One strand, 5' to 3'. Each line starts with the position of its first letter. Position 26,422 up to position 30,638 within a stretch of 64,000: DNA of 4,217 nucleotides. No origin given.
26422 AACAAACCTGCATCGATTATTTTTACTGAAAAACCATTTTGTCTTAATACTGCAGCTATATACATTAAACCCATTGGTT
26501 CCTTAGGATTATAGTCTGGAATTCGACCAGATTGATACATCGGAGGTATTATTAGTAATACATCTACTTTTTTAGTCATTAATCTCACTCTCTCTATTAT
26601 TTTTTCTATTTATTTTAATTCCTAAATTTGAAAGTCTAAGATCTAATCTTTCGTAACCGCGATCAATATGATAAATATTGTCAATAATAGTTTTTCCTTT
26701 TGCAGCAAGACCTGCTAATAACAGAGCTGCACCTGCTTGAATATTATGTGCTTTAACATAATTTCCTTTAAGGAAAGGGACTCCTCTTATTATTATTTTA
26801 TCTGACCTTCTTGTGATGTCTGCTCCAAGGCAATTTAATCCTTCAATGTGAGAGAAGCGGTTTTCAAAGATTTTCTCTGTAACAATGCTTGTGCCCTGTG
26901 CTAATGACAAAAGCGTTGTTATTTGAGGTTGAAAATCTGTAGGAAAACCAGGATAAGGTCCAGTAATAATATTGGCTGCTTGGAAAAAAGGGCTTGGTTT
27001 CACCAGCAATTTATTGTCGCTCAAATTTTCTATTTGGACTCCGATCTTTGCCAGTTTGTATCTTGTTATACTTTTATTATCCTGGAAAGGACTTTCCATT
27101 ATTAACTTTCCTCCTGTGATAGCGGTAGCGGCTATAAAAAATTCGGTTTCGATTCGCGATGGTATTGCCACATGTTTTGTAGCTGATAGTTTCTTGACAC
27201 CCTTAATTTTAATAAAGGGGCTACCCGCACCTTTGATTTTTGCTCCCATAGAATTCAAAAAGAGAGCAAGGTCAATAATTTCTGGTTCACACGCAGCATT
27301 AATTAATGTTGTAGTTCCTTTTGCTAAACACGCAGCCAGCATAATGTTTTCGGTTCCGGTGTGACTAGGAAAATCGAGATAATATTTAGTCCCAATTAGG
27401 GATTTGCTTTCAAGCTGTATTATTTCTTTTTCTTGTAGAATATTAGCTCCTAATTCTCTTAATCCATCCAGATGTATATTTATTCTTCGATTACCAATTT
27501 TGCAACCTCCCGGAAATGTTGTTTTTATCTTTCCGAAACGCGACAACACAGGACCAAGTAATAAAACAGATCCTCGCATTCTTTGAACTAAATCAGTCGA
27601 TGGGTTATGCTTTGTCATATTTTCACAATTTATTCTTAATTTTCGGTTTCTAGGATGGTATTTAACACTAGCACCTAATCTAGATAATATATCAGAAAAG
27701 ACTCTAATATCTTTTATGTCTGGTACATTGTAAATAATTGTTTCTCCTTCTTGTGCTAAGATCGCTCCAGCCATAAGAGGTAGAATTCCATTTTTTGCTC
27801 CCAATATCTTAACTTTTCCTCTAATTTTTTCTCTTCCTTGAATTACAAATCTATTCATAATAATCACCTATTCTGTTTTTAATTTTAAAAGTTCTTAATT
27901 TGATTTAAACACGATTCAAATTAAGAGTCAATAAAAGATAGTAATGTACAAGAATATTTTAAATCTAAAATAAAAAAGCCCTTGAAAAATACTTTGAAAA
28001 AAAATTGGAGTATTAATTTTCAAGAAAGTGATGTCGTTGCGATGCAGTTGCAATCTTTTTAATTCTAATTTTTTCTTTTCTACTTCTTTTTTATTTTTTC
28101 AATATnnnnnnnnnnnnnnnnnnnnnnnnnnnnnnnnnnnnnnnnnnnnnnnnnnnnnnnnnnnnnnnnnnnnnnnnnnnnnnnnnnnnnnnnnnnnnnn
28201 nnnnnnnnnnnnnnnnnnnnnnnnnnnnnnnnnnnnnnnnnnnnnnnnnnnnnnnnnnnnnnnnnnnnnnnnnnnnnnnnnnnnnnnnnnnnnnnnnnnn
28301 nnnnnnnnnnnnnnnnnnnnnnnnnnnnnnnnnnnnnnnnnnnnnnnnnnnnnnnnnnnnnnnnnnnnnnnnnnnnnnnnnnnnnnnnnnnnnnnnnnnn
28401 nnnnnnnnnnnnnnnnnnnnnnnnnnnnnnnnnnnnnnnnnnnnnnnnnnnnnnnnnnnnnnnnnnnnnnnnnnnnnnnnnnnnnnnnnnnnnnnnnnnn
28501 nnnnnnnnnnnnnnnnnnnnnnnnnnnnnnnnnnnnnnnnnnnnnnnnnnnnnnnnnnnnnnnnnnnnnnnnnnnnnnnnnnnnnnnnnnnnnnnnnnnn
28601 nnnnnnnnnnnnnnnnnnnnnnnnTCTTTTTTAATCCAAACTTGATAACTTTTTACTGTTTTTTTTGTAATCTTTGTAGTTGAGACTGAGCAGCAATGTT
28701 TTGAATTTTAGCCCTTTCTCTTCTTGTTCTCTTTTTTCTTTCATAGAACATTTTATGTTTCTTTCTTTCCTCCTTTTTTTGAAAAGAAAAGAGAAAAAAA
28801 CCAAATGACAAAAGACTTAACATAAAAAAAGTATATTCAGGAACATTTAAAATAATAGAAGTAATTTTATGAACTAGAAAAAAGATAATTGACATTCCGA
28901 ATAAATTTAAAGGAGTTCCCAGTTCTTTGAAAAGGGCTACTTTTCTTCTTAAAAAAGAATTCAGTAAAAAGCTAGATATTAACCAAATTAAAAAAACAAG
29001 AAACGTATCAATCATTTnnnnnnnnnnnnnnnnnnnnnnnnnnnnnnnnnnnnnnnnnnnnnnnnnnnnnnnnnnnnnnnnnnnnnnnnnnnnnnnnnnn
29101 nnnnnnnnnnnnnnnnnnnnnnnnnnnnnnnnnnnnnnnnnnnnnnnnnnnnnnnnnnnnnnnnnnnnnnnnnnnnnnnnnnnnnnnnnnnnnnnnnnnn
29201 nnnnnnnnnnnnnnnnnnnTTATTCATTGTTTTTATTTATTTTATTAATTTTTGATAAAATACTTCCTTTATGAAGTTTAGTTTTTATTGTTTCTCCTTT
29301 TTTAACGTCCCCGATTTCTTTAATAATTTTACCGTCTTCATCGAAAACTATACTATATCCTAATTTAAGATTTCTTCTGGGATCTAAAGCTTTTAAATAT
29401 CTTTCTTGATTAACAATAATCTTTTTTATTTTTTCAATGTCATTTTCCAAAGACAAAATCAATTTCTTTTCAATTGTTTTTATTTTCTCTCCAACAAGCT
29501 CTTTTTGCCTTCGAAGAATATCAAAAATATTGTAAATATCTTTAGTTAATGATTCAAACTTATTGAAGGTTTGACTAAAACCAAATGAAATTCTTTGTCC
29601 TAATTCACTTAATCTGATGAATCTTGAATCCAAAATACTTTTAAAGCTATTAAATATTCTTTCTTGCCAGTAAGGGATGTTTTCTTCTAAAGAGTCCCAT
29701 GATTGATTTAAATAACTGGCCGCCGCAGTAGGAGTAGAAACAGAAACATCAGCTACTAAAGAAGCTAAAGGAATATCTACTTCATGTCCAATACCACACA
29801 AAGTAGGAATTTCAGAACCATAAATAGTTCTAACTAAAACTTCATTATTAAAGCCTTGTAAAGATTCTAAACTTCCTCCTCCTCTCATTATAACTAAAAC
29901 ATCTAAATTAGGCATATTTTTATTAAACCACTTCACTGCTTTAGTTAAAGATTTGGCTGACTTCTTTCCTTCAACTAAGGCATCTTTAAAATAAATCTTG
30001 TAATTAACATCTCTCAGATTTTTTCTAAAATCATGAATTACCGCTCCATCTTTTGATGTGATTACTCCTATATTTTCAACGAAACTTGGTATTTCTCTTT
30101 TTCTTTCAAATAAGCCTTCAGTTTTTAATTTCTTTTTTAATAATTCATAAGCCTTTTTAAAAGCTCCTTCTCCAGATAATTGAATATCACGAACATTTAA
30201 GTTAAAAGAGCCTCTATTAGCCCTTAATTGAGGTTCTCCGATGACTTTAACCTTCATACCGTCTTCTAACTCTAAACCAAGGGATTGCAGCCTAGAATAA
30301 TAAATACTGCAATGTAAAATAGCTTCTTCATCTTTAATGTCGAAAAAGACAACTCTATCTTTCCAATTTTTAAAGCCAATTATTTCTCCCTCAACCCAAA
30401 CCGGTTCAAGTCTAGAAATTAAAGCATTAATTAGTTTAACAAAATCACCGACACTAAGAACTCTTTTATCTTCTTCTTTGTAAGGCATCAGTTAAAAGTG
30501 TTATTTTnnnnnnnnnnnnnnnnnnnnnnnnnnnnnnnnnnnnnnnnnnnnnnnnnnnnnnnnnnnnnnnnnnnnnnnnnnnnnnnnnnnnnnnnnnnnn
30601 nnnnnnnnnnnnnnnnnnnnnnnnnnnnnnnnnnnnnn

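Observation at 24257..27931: Self-contained cassette: MurA-family enolpyruvyl transferase coupled to a B12-domain radical SAM enzyme, plus DUF218 - candidate undescribed pathway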

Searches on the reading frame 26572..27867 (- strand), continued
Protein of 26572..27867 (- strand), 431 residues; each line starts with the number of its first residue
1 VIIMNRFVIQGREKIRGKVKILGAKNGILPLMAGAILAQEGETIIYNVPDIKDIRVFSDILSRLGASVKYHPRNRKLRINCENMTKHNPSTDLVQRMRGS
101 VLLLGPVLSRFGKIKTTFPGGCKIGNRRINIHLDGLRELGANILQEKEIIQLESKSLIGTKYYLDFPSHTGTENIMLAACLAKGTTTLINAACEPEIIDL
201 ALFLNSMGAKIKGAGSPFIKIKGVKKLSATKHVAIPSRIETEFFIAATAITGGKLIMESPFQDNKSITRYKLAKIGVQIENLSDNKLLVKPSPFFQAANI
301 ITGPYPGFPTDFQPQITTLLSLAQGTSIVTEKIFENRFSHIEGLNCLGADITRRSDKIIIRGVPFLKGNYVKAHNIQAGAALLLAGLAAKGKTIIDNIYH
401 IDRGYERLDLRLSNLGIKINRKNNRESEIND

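Call 57: find_encoding_contigs(protein=P0276, flank=6000, max_places=1)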
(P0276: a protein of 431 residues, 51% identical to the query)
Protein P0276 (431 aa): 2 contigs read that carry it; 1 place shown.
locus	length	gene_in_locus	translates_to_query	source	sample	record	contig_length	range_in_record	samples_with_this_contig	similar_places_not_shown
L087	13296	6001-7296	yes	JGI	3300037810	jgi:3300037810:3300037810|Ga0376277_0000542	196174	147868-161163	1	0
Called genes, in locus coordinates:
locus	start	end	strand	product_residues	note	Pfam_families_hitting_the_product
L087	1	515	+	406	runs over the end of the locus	PF00365:PFK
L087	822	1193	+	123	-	-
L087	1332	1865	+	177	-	-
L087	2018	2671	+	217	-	-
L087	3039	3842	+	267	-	PF00561:Abhydrolase_1, PF12146:Hydrolase_4, PF12697:Abhydrolase_6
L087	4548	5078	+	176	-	-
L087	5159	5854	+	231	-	-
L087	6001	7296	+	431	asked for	PF00275:EPSP_synthase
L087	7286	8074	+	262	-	PF00685:Sulfotransfer_1, PF13469:Sulfotransfer_3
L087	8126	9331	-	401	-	PF00275:EPSP_synthase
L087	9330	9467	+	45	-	-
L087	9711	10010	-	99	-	-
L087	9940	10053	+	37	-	-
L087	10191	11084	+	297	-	PF13489:Methyltransf_23, PF13847:Methyltransf_31, PF08242:Methyltransf_12 (faint), PF13649:Methyltransf_25 (weak)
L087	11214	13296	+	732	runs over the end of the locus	PF16927:HisKA_7TM, PF13492:GAF_3 (weak), PF13185:GAF_2 (weak), PF00512:HisKA, PF02518:HATPase_c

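Call 58: find_encoding_contigs(protein=P0253, flank=6000, max_places=1)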
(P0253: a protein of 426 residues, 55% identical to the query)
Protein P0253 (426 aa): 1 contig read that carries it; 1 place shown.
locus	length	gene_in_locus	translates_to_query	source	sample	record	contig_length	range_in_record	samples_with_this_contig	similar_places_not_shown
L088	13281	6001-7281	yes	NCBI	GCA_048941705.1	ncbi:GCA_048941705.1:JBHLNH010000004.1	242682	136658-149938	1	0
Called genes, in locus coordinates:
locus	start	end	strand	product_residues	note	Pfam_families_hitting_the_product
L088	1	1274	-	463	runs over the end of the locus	PF00025:Arf (weak), PF00071:Ras, PF08477:Roc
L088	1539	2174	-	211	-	PF13643:DUF4145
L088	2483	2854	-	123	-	PF05168:HEPN (weak)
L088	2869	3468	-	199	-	-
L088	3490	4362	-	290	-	-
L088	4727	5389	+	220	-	PF00293:NUDIX (weak)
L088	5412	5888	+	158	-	PF24838:8xMP (weak)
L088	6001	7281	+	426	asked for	PF00275:EPSP_synthase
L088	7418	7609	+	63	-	-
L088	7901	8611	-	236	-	PF00215:OMPdecase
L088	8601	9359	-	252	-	PF01145:Band_7, PF13421:Band_7_1 (weak)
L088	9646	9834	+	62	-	PF13248:Zn_ribbon_3 (weak), PF13240:Zn_Ribbon_1 (weak)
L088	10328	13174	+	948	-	-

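Call 69: search_protein_families(library=padloc, proteins=[window:26572-27855:-], max_evalue=0.001)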
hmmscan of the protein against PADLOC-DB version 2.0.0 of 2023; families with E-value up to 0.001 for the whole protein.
window:26572-27855:- (427 aa): 0 families

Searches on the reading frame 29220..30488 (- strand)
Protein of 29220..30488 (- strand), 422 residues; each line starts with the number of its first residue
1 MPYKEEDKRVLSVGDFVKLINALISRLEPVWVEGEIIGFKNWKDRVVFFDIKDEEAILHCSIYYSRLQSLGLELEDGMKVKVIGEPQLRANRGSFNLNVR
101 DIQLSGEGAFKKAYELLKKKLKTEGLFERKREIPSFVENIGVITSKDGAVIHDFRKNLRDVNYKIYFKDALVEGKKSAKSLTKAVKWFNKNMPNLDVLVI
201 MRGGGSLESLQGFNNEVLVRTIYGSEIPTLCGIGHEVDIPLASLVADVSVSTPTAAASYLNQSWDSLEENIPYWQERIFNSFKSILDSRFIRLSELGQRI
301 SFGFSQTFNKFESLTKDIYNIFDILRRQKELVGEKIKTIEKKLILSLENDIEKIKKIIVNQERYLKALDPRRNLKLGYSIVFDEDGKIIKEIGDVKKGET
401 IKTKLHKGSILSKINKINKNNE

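Call 3: search_protein_families(library=pfam, proteins=[window:29220-30488:-], max_evalue=0.01)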
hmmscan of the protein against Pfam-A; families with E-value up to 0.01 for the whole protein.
window:29220-30488:- (422 aa): 3 families
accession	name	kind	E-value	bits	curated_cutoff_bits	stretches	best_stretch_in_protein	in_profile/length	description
PF02601.20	Exonuc_VII_L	-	3.6e-63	214.4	35.9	1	128-411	5-313/315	Exonuclease VII, large subunit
PF13742.12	tRNA_anti_2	-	1.1e-17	64.5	27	1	11-103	1-95/95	OB-fold nucleic acid binding domain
PF01336.31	tRNA_anti-codon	-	5e-08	33.2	27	1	30-104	1-74/75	OB-fold nucleic acid binding domain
